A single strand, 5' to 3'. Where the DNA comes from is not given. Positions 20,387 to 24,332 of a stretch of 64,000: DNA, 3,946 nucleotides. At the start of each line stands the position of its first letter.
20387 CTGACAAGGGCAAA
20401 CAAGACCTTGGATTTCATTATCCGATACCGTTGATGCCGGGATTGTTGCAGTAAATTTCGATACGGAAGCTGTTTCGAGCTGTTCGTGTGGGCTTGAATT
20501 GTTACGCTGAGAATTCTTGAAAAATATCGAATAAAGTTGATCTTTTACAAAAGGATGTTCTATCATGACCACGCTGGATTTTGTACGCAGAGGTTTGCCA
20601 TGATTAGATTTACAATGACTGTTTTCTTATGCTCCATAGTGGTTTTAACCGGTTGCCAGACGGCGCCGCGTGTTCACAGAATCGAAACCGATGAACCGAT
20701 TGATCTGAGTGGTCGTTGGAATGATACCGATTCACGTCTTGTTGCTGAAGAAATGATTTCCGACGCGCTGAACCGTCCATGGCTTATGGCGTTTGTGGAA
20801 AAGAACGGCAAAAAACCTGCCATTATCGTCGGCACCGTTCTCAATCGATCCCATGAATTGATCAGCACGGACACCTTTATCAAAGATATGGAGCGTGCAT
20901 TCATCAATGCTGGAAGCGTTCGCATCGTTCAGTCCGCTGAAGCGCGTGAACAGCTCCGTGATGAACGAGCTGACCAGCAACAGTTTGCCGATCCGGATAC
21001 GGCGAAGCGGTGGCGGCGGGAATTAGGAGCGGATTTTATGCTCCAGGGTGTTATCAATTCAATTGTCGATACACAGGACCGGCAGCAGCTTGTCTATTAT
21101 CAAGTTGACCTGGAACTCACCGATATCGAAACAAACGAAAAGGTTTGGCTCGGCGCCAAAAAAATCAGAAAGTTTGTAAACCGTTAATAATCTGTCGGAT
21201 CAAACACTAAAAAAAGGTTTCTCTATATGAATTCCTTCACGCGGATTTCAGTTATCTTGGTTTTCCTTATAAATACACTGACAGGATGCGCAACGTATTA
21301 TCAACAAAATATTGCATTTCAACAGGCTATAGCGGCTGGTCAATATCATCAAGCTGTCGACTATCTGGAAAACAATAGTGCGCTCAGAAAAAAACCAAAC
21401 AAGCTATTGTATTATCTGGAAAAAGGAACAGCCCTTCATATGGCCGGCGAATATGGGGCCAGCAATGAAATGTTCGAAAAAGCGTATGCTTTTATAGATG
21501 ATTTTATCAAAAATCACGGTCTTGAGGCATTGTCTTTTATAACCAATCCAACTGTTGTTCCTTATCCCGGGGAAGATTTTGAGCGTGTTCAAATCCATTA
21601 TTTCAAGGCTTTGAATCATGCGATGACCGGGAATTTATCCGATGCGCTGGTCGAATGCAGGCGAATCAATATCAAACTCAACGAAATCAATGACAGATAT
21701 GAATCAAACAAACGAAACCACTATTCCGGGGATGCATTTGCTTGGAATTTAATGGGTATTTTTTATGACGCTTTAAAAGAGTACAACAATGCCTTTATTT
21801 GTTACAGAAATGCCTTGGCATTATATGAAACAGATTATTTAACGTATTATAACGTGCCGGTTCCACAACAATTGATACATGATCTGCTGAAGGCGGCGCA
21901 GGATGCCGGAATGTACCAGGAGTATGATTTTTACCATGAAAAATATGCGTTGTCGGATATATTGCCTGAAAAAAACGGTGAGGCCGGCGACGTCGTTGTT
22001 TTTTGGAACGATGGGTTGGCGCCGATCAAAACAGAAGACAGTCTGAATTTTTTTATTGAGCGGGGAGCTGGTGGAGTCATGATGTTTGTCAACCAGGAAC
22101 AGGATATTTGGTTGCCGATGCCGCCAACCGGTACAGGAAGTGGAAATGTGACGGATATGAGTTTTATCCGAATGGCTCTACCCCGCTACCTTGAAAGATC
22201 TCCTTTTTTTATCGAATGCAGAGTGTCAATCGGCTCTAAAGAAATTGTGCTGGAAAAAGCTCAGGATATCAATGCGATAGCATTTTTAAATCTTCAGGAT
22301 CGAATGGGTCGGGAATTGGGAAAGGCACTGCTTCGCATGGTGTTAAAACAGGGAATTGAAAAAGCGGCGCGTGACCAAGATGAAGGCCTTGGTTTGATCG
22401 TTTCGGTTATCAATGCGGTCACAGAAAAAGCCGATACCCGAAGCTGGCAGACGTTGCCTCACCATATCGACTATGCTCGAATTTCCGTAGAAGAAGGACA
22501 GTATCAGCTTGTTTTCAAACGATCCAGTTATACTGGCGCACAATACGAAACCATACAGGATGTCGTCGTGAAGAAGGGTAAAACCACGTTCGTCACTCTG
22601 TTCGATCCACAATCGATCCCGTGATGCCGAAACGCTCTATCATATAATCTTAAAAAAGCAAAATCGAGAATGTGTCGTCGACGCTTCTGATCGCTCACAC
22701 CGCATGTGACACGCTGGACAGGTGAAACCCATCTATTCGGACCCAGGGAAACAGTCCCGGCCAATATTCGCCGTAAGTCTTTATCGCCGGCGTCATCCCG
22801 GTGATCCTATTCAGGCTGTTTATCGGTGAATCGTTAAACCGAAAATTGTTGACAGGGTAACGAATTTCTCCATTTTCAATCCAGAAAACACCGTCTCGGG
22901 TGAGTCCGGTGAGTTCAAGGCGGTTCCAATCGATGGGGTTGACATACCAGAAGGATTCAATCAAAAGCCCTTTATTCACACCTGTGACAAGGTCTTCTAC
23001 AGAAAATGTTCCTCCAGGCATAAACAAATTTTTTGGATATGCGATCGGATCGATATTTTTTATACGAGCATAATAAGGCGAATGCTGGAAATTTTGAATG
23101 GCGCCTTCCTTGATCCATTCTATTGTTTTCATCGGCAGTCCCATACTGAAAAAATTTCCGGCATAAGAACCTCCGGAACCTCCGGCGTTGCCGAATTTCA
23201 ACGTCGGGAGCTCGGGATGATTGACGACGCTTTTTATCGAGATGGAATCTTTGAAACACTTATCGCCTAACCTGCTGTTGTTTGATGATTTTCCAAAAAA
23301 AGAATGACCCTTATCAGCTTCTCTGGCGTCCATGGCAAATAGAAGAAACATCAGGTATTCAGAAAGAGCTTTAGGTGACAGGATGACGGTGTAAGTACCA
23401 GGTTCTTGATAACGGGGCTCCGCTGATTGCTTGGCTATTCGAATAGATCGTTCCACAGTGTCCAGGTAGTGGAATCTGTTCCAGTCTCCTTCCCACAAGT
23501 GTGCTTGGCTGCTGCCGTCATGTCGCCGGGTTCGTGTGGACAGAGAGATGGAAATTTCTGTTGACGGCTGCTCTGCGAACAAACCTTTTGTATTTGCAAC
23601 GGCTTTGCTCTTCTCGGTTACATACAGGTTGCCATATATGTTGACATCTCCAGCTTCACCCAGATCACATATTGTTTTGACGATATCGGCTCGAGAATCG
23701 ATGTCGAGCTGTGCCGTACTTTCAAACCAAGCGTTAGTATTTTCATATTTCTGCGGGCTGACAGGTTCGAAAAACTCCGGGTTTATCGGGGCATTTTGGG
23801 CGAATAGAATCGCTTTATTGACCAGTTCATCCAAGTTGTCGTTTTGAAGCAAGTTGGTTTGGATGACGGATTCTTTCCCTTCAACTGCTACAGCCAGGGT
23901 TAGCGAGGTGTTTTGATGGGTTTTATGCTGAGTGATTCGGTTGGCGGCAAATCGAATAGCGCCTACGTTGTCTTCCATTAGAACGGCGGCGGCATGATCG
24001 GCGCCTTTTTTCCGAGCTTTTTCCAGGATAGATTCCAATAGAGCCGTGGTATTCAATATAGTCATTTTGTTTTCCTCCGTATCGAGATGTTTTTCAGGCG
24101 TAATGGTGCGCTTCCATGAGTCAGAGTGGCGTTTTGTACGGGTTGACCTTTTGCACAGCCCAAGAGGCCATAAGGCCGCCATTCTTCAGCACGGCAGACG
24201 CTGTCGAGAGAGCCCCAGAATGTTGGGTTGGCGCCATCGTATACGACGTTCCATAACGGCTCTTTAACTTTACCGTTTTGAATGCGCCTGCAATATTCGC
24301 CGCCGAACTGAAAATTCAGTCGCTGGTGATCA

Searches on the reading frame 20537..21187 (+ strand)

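Call 9: search_protein_families(library=pfam, proteins=[window:20537-21187:+], max_evalue=0.001)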
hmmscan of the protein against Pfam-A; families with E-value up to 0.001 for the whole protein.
window:20537-21187:+ (216 aa): 1 family
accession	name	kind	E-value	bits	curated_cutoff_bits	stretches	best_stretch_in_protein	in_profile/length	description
PF13036.11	LpoB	-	9.7e-42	142.8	22.3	1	65-210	1-147/147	Peptidoglycan-synthase activator LpoB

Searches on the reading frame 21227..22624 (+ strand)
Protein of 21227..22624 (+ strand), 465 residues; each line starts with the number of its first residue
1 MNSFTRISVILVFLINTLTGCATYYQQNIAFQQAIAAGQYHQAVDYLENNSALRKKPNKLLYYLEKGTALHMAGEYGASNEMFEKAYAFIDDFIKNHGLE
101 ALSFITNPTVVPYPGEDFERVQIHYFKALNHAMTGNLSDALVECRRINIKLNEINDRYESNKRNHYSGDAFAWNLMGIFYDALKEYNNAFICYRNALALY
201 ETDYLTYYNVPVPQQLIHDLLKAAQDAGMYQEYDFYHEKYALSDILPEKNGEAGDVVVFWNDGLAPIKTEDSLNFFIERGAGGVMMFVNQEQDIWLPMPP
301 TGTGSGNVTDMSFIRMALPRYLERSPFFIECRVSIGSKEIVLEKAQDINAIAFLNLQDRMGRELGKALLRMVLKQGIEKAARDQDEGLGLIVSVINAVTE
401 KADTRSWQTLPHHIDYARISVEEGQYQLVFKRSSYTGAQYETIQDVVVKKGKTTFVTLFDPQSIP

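Call 9: search_protein_families(library=pfam, proteins=[window:21227-22624:+], max_evalue=0.001)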
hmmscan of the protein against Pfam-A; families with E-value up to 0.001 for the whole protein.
window:21227-22624:+ (465 aa): 3 families
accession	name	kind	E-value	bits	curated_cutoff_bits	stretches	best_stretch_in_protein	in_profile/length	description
PF13424.12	TPR_12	-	1.6e-05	25.5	30.1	0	35-88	14-73/77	Tetratricopeptide repeat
PF07719.23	TPR_2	-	6.8e-05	23.1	27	0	170-202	1-33/34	Tetratricopeptide repeat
PF00515.34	TPR_1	-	0.00096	19.3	27.8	1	170-202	1-33/34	Tetratricopeptide repeat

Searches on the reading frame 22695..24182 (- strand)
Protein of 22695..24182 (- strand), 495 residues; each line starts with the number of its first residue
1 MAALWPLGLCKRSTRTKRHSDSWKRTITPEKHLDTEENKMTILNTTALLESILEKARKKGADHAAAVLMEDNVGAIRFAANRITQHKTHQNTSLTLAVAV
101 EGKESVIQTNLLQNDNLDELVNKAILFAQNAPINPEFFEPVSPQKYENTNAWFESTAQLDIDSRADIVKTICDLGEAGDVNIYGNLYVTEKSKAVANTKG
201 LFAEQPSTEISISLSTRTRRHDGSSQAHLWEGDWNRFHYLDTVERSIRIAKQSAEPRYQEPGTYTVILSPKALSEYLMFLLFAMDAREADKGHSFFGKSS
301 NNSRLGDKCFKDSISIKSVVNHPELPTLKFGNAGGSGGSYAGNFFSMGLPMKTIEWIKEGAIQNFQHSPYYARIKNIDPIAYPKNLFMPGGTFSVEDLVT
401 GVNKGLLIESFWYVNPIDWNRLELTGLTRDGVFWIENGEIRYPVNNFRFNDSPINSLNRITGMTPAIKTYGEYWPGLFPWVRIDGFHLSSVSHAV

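Call 9: search_protein_families(library=pfam, proteins=[window:22695-24182:-], max_evalue=0.001)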
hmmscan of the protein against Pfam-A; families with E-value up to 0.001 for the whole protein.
window:22695-24182:- (495 aa): 2 families
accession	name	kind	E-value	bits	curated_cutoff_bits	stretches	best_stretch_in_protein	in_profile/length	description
PF19289.4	PmbA_TldD_3rd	-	1.7e-26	93.2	22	1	261-488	1-218/220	PmbA/TldA metallopeptidase C-terminal domain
PF19290.4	PmbA_TldD_2nd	-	0.0002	22.2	20.9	1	181-251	32-106/109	PmbA/TldA metallopeptidase central domain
